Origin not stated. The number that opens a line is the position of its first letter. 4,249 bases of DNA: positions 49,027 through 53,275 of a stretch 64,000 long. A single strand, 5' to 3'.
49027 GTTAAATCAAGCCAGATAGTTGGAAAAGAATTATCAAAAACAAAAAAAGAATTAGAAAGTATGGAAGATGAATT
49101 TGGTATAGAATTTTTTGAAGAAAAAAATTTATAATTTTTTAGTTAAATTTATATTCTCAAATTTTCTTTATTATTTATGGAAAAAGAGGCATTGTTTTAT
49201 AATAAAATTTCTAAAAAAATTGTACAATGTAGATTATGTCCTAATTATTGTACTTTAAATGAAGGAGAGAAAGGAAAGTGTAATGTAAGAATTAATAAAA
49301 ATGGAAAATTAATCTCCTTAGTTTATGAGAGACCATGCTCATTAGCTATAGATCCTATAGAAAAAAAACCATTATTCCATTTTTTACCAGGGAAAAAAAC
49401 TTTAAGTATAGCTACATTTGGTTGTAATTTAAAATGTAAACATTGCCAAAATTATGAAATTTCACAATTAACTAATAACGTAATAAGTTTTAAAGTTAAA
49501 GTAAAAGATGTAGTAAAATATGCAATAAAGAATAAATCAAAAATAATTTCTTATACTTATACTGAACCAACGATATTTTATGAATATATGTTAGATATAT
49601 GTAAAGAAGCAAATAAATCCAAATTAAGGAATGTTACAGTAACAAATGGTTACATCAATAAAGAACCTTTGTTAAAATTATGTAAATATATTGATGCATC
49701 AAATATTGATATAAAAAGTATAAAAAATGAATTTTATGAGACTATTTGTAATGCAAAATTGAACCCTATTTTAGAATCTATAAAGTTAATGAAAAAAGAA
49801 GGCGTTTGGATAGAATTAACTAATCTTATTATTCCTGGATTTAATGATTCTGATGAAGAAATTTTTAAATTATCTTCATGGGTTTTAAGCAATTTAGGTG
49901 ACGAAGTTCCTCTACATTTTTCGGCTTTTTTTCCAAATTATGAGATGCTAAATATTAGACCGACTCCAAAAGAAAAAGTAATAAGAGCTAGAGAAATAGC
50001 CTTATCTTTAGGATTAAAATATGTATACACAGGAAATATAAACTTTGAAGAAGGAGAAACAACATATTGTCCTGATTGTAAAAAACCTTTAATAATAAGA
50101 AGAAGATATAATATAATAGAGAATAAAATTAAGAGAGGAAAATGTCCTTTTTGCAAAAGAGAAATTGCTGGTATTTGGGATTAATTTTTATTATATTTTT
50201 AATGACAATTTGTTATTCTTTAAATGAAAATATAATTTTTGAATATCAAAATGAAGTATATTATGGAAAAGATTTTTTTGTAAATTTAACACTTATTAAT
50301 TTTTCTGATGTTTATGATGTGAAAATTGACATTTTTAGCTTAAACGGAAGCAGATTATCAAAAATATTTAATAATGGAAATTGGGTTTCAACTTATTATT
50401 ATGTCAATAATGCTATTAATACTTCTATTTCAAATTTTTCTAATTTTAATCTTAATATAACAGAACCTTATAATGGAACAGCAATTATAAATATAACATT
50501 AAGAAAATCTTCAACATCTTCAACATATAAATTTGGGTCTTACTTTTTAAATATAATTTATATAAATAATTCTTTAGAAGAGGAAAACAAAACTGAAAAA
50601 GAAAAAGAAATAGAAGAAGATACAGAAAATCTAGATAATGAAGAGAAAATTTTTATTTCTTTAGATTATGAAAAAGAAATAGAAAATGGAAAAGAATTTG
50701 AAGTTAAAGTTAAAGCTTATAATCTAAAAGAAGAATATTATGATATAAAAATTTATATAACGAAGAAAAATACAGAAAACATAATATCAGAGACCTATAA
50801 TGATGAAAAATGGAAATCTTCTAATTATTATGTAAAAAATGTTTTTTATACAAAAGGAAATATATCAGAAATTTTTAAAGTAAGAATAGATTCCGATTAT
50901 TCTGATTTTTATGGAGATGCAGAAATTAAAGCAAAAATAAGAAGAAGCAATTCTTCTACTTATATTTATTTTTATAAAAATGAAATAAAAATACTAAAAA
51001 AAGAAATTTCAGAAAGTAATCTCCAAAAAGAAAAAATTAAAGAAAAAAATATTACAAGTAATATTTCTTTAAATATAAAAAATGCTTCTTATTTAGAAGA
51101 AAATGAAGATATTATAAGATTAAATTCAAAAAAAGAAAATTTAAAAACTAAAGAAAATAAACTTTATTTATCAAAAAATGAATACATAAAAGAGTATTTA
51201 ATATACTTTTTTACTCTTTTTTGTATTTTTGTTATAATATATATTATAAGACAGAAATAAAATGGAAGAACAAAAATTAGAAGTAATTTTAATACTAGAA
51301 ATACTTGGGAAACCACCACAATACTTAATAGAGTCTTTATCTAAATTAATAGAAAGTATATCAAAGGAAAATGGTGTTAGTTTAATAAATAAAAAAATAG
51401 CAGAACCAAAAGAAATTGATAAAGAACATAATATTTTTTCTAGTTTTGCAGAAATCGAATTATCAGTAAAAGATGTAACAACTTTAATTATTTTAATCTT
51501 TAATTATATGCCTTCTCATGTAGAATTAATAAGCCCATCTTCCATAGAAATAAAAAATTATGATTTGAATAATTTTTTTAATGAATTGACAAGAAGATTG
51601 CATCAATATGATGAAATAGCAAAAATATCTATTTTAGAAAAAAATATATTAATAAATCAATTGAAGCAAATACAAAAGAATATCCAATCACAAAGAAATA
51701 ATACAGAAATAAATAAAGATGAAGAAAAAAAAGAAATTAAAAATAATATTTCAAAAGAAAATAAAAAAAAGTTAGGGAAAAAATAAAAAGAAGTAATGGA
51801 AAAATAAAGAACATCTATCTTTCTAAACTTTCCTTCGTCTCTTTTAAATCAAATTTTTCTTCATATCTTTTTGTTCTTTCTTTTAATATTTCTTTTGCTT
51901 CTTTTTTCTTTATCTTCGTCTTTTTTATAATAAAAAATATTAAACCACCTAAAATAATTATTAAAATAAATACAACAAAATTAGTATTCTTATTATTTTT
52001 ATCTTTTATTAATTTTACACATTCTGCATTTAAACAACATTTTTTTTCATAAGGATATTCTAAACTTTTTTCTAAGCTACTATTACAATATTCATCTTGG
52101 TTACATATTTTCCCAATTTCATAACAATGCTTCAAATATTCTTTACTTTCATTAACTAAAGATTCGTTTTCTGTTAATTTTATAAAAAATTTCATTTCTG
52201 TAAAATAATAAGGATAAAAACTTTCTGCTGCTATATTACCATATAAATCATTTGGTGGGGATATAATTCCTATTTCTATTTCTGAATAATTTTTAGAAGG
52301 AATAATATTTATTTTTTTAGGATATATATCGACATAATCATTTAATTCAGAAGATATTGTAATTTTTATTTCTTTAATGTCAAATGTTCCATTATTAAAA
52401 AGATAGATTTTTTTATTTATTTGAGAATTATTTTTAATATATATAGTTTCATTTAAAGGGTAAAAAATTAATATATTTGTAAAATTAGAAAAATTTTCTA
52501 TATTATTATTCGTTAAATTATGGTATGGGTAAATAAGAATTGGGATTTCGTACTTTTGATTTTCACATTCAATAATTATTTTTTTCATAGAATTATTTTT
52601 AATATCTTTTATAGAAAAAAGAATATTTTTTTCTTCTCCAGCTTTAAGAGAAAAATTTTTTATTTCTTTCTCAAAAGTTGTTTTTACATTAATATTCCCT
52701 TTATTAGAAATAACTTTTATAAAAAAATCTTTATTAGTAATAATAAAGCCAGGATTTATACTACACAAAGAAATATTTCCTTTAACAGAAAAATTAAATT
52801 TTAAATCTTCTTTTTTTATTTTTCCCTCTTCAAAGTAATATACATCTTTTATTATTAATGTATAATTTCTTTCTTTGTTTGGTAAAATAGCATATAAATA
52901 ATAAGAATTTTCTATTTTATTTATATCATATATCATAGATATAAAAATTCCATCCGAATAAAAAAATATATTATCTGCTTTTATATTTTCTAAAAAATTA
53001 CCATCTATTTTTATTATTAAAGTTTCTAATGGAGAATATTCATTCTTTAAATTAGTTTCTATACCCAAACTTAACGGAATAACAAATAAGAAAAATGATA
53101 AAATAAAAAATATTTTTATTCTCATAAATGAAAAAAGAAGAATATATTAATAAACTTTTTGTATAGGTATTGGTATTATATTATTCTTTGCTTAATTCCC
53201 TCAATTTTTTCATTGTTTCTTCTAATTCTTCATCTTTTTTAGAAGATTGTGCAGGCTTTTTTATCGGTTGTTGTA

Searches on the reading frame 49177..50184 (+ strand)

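Call 38: search_protein_families(library=pfam, proteins=[window:49177-50184:+], max_evalue=0.001)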
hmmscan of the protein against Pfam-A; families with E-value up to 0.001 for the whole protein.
window:49177-50184:+ (335 aa): 2 families
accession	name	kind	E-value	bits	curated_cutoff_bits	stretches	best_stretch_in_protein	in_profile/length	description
PF04055.27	Radical_SAM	-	2.2e-19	70.7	29.5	1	79-232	3-165/166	Radical SAM superfamily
PF13353.11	Fer4_12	-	2e-06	28.6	22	1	79-178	11-114/137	4Fe-4S single cluster domain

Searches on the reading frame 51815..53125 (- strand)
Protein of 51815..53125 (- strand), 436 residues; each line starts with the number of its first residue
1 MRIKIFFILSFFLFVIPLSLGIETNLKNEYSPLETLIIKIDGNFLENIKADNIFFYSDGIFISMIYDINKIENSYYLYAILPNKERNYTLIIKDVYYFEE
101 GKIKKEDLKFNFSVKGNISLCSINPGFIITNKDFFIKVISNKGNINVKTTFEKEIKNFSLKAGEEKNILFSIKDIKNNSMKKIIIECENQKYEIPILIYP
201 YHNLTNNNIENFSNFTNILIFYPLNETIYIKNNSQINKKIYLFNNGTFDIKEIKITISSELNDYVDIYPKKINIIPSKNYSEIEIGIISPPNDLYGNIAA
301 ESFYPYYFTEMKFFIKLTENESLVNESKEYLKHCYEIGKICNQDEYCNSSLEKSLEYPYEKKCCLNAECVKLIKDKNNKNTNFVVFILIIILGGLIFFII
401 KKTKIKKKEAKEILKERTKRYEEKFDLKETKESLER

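Call 3: search_protein_families(library=pfam, proteins=[window:51815-53125:-], max_evalue=0.1)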
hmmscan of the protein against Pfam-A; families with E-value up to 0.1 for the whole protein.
window:51815-53125:- (436 aa): 2 families
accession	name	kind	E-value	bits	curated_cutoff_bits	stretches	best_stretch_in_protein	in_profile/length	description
PF23640.1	UPA_SH3BP4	-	0.048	14.3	27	0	131-186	65-121/145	SH3BP4 UPA domain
PF22321.2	Zona_CL2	-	0.056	13.9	26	0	244-271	37-64/154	Zonadhesin, second cohesin-like domain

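Call 78: search_protein_families(library=padloc, proteins=[window:51815-53125:-], max_evalue=0.001)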
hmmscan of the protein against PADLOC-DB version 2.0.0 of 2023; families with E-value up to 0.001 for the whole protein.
window:51815-53125:- (436 aa): 0 families
